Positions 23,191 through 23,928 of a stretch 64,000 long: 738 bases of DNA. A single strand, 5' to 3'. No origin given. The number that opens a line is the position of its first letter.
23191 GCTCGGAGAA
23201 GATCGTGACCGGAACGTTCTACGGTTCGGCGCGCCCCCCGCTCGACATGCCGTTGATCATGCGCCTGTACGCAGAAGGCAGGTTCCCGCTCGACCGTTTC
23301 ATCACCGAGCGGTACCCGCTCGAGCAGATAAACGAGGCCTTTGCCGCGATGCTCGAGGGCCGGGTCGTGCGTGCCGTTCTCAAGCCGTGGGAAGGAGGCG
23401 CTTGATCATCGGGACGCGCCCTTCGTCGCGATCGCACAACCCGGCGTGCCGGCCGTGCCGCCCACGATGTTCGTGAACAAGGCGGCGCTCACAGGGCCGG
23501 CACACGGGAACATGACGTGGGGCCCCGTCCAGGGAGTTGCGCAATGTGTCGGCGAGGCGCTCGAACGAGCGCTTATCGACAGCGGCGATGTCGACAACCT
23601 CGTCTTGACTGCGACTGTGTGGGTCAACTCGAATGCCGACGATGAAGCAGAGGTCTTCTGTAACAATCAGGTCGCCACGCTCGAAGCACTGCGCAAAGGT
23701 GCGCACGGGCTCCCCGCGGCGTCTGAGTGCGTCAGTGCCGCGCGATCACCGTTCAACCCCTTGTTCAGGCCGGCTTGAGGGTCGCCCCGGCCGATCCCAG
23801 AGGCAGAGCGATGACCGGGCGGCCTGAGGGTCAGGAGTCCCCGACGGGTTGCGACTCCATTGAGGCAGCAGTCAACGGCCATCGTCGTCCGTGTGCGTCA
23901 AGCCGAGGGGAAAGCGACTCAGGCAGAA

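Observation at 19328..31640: IclR island: a peptide/opine-type ABC importer split around sugar-like oxidoreductases and an FGGY kinase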

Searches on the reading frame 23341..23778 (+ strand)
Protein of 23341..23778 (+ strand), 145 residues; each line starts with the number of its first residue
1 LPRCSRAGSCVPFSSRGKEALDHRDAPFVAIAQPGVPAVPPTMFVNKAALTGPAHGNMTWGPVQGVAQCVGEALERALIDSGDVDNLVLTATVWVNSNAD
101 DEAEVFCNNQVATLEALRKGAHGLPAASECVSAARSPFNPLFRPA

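Call 3: search_protein_families(library=pfam, proteins=[window:23341-23778:+])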
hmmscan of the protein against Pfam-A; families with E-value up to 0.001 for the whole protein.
window:23341-23778:+ (145 aa): 1 family
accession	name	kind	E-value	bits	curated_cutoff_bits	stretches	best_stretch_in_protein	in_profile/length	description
PF08714.17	Fae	-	4.6e-20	72.6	27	1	26-136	42-153/159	Formaldehyde-activating enzyme (Fae)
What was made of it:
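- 23402..23778 (+): Fae-like (formaldehyde-activating enzyme family) pseudogene with a 115-nt internal deletion at 23413|23414. PF08714 covers only profile positions 42-153 (call 3).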

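Call 4: search_protein_families(library=ncbifam, proteins=[window:23341-23778:+])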
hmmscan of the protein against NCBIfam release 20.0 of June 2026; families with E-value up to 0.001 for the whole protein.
window:23341-23778:+ (145 aa): 2 families
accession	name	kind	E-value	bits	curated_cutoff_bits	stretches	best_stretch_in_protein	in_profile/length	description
TIGR03126.1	one_C_fae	equivalog_domain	9.1e-16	58.4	118.05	1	26-136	44-155/160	formaldehyde-activating enzyme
NF009833.0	PRK13307.1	equivalog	4.4e-10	39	274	1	20-130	39-150/392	bifunctional 5,6,7,8-tetrahydromethanopterin hydro-lyase/3-hexulose-6-phosphate synthase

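Call 9: search_solved_structures(query=window:23341-23778:+, max_evalue=0.01, show_alignments=2)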
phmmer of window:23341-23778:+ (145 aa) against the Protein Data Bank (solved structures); distinct sequences matched with E-value up to 0.01: 2.
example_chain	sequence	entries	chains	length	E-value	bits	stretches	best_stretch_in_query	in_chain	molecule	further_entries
1y5y_A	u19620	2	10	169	2.9e-10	43.3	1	23-141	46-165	Formaldehyde-activating enzyme fae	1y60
8ub7_B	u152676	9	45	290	1.2e-09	41.2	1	23-141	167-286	Avd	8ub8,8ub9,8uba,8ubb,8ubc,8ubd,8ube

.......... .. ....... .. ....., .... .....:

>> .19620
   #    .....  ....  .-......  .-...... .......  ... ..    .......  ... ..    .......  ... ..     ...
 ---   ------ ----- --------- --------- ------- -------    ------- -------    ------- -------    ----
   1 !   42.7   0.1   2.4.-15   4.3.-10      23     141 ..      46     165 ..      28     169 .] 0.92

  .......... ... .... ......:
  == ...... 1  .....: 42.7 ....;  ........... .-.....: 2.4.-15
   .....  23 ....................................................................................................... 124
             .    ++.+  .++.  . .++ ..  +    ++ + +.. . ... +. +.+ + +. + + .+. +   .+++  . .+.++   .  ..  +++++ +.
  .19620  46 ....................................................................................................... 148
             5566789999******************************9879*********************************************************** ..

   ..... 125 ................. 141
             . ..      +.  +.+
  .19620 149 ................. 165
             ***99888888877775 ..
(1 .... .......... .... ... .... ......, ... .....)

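Call 14: find_homologous_proteins(query=window:23401-23775:+, max_evalue=0.00001)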
Query seq(125 aa) (125 aa): 28 proteins with E <= 0.00001 among 42 candidates.
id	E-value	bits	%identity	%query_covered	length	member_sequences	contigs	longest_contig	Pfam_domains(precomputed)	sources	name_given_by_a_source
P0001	7.0e-76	270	98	100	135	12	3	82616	PF08714.18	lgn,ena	-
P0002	3.4e-57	209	79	96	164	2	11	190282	PF08714.18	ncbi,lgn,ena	ncbi:MAG: formaldehyde-activating enzyme [Acidimicrobiales bacterium]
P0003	4.7e-53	196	77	95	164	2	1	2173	PF08714.18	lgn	-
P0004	1.2e-52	195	76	96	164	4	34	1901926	PF08714.18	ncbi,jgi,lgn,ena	ncbi:MAG: formaldehyde-activating enzyme [Acidimicrobiales bacterium]|jgi:5,6,7,8-tetrahydromethanop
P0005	5.9e-52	193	74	96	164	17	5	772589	PF08714.18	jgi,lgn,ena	jgi:5,6,7,8-tetrahydromethanopterin hydro-lyase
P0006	1.3e-51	191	76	96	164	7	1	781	PF08714.18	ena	-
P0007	5.4e-50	186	72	96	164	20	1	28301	PF08714.18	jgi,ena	jgi:5,6,7,8-tetrahydromethanopterin hydro-lyase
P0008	5.7e-50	186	74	96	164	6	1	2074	PF08714.18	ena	-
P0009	3.6e-49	184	73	95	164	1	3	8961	PF08714.18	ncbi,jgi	-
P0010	4.5e-49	183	72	96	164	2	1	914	PF08714.18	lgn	-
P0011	2.4e-48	181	71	96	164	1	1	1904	PF08714.18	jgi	-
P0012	3.5e-48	180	97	70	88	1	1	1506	PF08714.18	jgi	-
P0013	4.2e-48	180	72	96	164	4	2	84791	PF08714.18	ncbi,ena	-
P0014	1.3e-47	179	73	95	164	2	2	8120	PF08714.18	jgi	-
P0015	8.1e-47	176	71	96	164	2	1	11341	PF08714.18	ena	-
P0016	8.7e-47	176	70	96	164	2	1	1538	PF08714.18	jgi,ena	-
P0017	4.9e-46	173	70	96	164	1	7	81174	PF08714.18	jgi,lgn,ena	jgi:5,6,7,8-tetrahydromethanopterin hydro-lyase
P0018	5.4e-46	173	69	95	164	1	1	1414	PF08714.18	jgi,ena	-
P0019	8.5e-46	173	68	96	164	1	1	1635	PF08714.18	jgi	jgi:5,6,7,8-tetrahydromethanopterin hydro-lyase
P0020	2.5e-45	171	68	96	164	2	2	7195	PF08714.18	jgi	jgi:5,6,7,8-tetrahydromethanopterin hydro-lyase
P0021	3.3e-45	171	75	86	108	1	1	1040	PF08714.18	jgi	jgi:5,6,7,8-tetrahydromethanopterin hydro-lyase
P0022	5.4e-45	170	69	96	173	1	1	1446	PF08714.18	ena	-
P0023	7.5e-44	166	69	96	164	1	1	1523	PF08714.18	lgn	-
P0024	1.4e-42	162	64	96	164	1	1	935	PF08714.18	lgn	-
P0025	1.6e-42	162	63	96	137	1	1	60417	PF08714.18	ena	-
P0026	1.3e-40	156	62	96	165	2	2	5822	PF08714.18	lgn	-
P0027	1.2e-37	146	69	83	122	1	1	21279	PF08714.18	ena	-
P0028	4.8e-23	99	43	95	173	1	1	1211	PF08714.18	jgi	-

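Call 16: find_encoding_contigs(protein=P0004, flank=10000, max_places=4)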
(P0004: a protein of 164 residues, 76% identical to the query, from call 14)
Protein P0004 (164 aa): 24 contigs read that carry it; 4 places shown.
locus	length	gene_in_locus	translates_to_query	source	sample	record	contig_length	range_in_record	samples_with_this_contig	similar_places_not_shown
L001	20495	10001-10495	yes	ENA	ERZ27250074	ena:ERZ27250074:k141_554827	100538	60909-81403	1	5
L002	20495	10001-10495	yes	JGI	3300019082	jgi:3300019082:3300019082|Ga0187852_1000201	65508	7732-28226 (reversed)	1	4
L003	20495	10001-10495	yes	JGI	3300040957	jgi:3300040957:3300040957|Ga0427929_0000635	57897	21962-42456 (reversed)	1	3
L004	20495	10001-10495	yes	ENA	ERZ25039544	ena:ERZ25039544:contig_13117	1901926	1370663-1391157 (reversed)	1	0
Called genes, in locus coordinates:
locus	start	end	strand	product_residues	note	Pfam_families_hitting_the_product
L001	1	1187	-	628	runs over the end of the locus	PF03453:MoeA_N, PF00994:MoCF_biosynth, PF03454:MoeA_C, PF12727:PBP_like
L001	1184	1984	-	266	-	PF12804:NTP_transf_3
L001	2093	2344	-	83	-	PF20058:DUF6457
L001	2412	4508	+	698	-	PF04715: (weak), PF00425:Chorismate_bind, PF01063:Aminotran_4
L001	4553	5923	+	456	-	PF00171:Aldedh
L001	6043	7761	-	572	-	PF00496:SBP_bac_5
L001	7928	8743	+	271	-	PF25213:HVO_A0261_N (faint), PF09339:HTH_IclR, PF12802:MarR_2 (weak), PF01614:IclR_C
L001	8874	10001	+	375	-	PF08240:ADH_N, PF16912:Glu_dehyd_C, PF00107:ADH_zinc_N, PF13602:ADH_zinc_N_2 (weak)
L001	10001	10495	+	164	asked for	PF08714:Fae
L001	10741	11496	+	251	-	PF00106:adh_short, PF08659:KR, PF13561:adh_short_C2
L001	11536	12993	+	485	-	PF01565:FAD_binding_4, PF02913:FAD-oxidase_C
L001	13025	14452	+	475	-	PF00370:FGGY_N, PF02782:FGGY_C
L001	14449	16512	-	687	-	PF00005:ABC_tran, PF02463:SMC_N (weak), PF13191:AAA_16 (faint), PF13304:AAA_21 (faint), PF13401:AAA_22 (faint), PF08352:oligo_HPY, PF00005:ABC_tran, PF08352:oligo_HPY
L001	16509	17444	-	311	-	PF12911:OppC_N (weak), PF00528:BPD_transp_1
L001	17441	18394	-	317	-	PF19300:BPD_transp_1_N, PF00528:BPD_transp_1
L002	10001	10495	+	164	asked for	PF08714:Fae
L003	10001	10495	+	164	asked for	PF08714:Fae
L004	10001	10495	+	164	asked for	PF08714:Fae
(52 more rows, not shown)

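Call 96: search_solved_structures(query=P0004, max_evalue=0.001, show_alignments=1)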
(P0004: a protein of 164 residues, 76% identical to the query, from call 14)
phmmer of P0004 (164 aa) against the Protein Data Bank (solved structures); distinct sequences matched with E-value up to 0.001: 2.
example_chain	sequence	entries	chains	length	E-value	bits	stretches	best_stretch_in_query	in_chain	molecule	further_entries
1y5y_A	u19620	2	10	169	3e-24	89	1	3-161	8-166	Formaldehyde-activating enzyme fae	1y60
8ub7_B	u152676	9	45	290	1.5e-23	86.8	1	3-161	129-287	Avd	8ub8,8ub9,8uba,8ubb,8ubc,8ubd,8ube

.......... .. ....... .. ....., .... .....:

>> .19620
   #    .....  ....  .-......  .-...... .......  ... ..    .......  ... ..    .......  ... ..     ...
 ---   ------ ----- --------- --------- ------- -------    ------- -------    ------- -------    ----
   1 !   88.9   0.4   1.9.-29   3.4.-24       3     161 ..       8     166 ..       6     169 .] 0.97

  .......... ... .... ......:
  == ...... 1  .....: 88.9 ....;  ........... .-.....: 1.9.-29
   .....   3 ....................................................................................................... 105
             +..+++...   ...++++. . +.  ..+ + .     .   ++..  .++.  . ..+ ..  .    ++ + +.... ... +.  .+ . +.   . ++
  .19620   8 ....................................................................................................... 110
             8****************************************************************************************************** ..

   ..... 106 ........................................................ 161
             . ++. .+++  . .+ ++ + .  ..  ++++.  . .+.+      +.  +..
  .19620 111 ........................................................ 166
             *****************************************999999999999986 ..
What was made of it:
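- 23402..23778 (+): The full-length orthologue aligns end to end with Fae 1Y5Y (call 96).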
